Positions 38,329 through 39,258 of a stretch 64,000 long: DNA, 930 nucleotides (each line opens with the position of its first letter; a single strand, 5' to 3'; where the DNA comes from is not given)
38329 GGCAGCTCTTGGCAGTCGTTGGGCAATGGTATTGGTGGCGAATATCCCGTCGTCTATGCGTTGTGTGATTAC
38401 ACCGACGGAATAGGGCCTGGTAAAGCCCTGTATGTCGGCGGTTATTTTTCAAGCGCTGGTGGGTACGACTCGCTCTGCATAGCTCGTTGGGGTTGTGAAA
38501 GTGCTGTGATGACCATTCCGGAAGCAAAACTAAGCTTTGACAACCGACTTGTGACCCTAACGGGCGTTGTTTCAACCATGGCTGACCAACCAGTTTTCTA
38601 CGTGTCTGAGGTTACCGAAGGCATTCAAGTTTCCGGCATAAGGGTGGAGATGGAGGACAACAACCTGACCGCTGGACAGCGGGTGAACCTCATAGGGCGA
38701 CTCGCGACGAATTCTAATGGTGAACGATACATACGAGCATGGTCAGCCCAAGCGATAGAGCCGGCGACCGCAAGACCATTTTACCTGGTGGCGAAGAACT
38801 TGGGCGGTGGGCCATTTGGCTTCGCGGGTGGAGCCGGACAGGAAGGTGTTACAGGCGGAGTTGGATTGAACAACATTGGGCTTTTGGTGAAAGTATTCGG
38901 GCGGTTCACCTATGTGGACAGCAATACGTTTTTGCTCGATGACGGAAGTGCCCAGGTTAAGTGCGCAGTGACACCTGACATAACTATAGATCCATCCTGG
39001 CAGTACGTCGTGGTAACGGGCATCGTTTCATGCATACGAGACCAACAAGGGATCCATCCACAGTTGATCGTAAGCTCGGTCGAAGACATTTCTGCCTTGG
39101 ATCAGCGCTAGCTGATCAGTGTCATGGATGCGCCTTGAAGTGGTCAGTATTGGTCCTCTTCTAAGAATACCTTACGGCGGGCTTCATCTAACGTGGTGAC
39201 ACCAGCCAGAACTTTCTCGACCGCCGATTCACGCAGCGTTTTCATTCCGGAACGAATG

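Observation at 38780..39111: Shared C-terminal ~100-aa domain between the 48-aa-repeat protein and the BNR/FN3 giant protein: candidate sorting/anchoring module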

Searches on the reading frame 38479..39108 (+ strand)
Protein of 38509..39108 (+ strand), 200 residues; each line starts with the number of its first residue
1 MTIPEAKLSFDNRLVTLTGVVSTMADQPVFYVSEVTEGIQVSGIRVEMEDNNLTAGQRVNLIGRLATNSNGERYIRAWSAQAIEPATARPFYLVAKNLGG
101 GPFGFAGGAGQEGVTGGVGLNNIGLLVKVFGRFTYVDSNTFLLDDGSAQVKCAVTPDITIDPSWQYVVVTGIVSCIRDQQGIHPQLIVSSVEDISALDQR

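Call 10: find_homologous_proteins(query=window:38509-39108:+, max_evalue=0.001)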
Query seq(200 aa) (200 aa): 13 proteins with E <= 0.001 among 288 candidates.
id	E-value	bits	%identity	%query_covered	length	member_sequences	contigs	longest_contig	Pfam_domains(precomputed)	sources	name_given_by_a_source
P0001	1.2e-77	278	64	99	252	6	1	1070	-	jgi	jgi:uncharacterized protein YdeI (BOF family)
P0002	1.0e-47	180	47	98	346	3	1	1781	PF17164.11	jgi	-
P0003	2.3e-39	153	46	86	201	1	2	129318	-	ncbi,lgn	ncbi:MAG: hypothetical protein ABFD83_10210 [Armatimonadota bacterium]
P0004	5.2e-28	116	38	92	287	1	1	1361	PF13540.13,PF25390.2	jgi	jgi:hypothetical protein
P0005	4.4e-24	103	46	67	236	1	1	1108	PF00041.28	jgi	jgi:hypothetical protein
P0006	1.7e-22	98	40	84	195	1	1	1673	-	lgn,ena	-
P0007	1.8e-22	98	43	72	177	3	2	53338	-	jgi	-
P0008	3.4e-19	87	40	69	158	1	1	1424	-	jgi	-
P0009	1.5e-18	85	37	75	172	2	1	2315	-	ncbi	-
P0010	1.6e-13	69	41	73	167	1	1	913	-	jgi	jgi:hypothetical protein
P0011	5.9e-13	67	42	61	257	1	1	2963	-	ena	-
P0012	2.3e-8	52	38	63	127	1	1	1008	-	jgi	jgi:hypothetical protein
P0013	2.5e-8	52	30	91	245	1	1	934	-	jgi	jgi:hypothetical protein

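Call 24: predict_structure(alignment_id=A2)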
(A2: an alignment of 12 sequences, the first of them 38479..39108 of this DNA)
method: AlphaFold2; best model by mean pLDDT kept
length: 210 residues; sequences in the alignment: 12
mean_pLDDT: 88.4   pTM: 0.84
mean pLDDT of the five models: 88.4, 88.2, 88.1, 86.5, 82.5
residues with pLDDT >= 90: 151; 70-90: 37; 50-70: 11; < 50: 11
segments of 3 or more residues with pLDDT < 50: 1-3, 114-116, 208-210
pLDDT, mean of each block of 10 residues (from residue 1): 56 91 95 93 94 94 94 95 95 95 87 56 79 94 97 95 93 95 94 94 68
secondary structure, 60 per line:
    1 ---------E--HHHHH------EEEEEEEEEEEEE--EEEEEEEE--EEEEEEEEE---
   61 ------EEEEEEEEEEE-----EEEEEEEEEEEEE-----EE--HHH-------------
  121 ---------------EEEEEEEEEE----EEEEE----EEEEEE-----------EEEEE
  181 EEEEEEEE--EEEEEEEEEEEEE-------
elements in order: H13-17 E24-36 E39-46 E49-57 E67-77 E83-95 E136-145 E150-154 E159-164 E176-188 E191-203
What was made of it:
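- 38488..38751 (+): OB1 of A (residues ~368-455): a five-stranded barrel, weakly like BOF/YgiW, carrying the invariant DGERYI motif. AlphaFold2 strands 24-36, 39-46, 49-57, 67-77 and 83-95 of the 210-residue tail model, pLDDT >90 (call 24).
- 38773..39108 (+): The shared C-terminal domain of A (residues 463-574): a conserved Gly-rich linker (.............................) followed by the OB2 barrel (DDGS, VKC and TGIVSC motifs). AlphaFold2 strands 136-145, 150-154, 159-164, 176-188 and 191-203 (call 24).
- On OB-fold superfamily: A's tail forms two barrels of five strands at pLDDT >90 (call 24).
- The AlphaFold2 model of A's tail has pLDDT 88.4 and pTM 0.84, with two five-stranded barrels (call 24). 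The confident inter-domain geometry (pTM 0.84, call 24) shows that OB-OB packing occurs within the module. The C-terminal helix that mediates RPA-type trimerisation is absent from the model (call 24).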

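Call 30: fold_search(model_id=the predicted structure, library=pdb)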
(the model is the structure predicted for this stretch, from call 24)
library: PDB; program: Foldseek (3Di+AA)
matches with E <= 10: 1269; with E <= 0.001: 12
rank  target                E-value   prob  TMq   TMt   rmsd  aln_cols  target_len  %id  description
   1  9dhk_B                2.9e-04  1.00  0.35  0.52   6.5       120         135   21  RMI1-RMI2 bound to cyclic peptide L3 (released 2025-07-02)
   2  9dhk_K                3.4e-04  1.00  0.35  0.51   6.5       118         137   21  RMI1-RMI2 bound to cyclic peptide L3 (released 2025-07-02)
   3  8aas_C                4.6e-04  1.00  0.26  0.47   3.5        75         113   31  Crystal structure of the Pyrococcus abyssi RPA trimerization core bound to poly-dT20 ssDNA (released 2023-05-03)
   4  5z7d_B                4.8e-04  1.00  0.31  0.18  19.4       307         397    9  p204HINab-dsDNA complex structure (released 2019-01-30)
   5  3mxn_B                5.1e-04  1.00  0.33  0.51   5.8       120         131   22  Crystal structure of the RMI core complex (released 2010-09-15)
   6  9di4_B                5.1e-04  1.00  0.34  0.49   6.2       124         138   22  RMI1-RMI2 bound to cyclic peptide L4 (released 2025-07-02)
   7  4gop_A                5.4e-04  1.00  0.29  0.53   4.2        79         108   26  Structure and Conformational Change of a Replication Protein A Heterotrimer Bound to ssDNA (released 2012-11-28)
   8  5z7d_C                5.4e-04  0.99  0.29  0.17  22.1       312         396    8  p204HINab-dsDNA complex structure (released 2019-01-30)
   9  9dhk_E                5.9e-04  1.00  0.33  0.49   6.6       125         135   21  RMI1-RMI2 bound to cyclic peptide L3 (released 2025-07-02)
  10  3k0x                  7.3e-04  1.00  0.26  0.52   4.6        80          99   20  Crystal structure of telomere capping protein Ten1 from Saccharomyces pombe (released 2009-10-27)
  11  1se8                  7.3e-04  0.97  0.25  0.25  16.0       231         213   13  Structure of single-stranded DNA-binding protein (SSB) from D. radiodurans (released 2004-06-15)
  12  3kf6_B                7.7e-04  1.00  0.24  0.45   4.7        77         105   19  Crystal structure of S. pombe Stn1-ten1 complex (released 2009-12-22)
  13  8c5y_L                1.1e-03  1.00  0.26  0.47   3.7        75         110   29  RPA tetrameric supercomplex from Pyrococcus abyssi (released 2023-05-03)
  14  8txr_C                1.1e-03  1.00  0.26  0.13   3.2        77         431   26  E. coli ExoVII(H238A) (released 2024-01-31)
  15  8aaj_C                1.2e-03  1.00  0.26  0.46   3.6        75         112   31  Crystal structure of the Pyrococcus abyssi RPA (apo form) (released 2023-05-03)
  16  1nnx                  1.2e-03  1.00  0.32  0.66   3.0        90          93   20  Structure of the hypothetical protein ygiW from E. coli. (released 2004-03-09)
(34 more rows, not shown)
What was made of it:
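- On OB-fold superfamily: It gives Foldseek matches with probability 1.0 to RPA14, RMI2, Ten1 and YgiW (call 30).
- Closest known: BOF family. Same: YgiW (1nnx) is among the Foldseek matches (TMt 0.66, call 30).
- Closest known: HIN-200 domains and other tandem OB-fold units. Same: HIN-200 structures align over about 220 columns (call 30).
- Closest known: HIN-200 domains and other tandem OB-fold units. Different: The superposition is poor (TM 0.36-0.41, rmsd about 7 A; call 30).
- The best structural matches are OB folds that act as hetero-oligomerisation cores: RMI1-RMI2, the RPA trimerisation core and Stn1-Ten1 (call 30). The Foldseek matches are weak (TM 0.45-0.66, E about 3e-4) and generic for the fold (call 30).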

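Call 46: search_solved_structures(query=A2, max_evalue=10)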
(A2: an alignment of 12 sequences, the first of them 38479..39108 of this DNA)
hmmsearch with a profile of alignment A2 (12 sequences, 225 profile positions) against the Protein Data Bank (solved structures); distinct sequences matched with E-value up to 10: 7.
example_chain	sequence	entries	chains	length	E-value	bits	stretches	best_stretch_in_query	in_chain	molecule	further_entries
9sf8_A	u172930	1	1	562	0.018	17.7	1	41-92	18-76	Endonuclease/exonuclease/phosphatase domain-containing protein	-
9sf9_A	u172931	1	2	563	0.018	17.7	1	41-92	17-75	Endonuclease/exonuclease/phosphatase domain-containing protein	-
4gnx_A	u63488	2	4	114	0.064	15.9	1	149-202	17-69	Putative uncharacterized protein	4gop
1nnx_A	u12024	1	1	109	0.23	14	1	25-91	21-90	Protein ygiW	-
8c5y_C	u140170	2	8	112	0.33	13.5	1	153-198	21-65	RPA14 subunit of the hetero-oligomeric complex involved in homologous recombination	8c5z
8aaj_C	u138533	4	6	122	0.33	13.5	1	153-198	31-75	RPA14 subunit of the hetero-oligomeric complex involved in homologous recombination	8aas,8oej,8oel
4orl_A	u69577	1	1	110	0.51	12.9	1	34-95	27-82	Uncharacterized protein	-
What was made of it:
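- Closest known: N-terminal OB domain of extracellular endonuclease/exonuclease/phosphatase-family proteins. Same: This is the best sequence-level PDB match for OB1 (E 0.018, call 46), and it is also an OB domain on an exported protein.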

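Call 69: fold_search(model_id=the predicted structure, library=viral)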
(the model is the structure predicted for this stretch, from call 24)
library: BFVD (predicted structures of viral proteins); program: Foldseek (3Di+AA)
matches with E <= 10: 885; with E <= 0.001: 11
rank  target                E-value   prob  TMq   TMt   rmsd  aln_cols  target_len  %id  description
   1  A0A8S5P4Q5            5.0e-08  1.00  0.31  0.15  14.1       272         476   12  RING finger family 1 protein [Siphoviridae sp. ctkyp1]
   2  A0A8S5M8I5            4.5e-07  1.00  0.45  0.36   6.9       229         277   10  Prokaryotic membrane lipoprotein lipid attachment site [Caudovirales sp. ctCiv1]
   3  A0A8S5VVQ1            1.4e-05  1.00  0.28  0.13  16.8       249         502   11  (no name in the UniProt tables at hand)
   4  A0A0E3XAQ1            2.8e-04  0.97  0.22  0.22  16.5       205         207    9  Uncharacterized protein [Bacillus phage Stills]
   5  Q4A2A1                3.1e-04  1.00  0.28  0.16  11.6       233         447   12  Uncharacterized protein [Emiliania huxleyi virus 86 (isolate United Kingdom/English Channel/1999)]
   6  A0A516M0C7            4.0e-04  0.99  0.29  0.17  18.4       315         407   11  (no name in the UniProt tables at hand)
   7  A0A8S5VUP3            4.0e-04  0.99  0.25  0.26  16.7       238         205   13  (no name in the UniProt tables at hand)
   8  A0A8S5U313            4.5e-04  1.00  0.29  0.18  14.2       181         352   12  Host cell surface-exposed lipoprotein [Siphoviridae sp. ctoyo6]
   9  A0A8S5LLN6            6.4e-04  0.99  0.23  0.25  14.6       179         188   10  Uncharacterized protein [Siphoviridae sp. ctKcB20]
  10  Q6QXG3                6.8e-04  0.96  0.25  0.17  15.5       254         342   12  Lef-3 [Agrotis segetum granulosis virus]
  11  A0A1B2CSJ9            7.5e-04  0.96  0.26  0.18  13.8       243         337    9  PlxyGVORF95 protein [Plutella xylostella granulovirus]
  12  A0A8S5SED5            1.1e-03  0.97  0.30  0.20  23.2       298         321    9  CcmE [Myoviridae sp. ct8mY9]
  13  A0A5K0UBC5            1.3e-03  0.99  0.29  0.27  11.7       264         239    8  Uncharacterized protein [Yasminevirus sp. GU-2018]
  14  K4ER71                1.4e-03  0.97  0.29  0.21  11.1       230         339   12  Lef-3 [Epinotia aporema granulovirus]
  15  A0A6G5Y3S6            2.7e-03  1.00  0.25  0.10   5.8        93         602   20  (no name in the UniProt tables at hand)
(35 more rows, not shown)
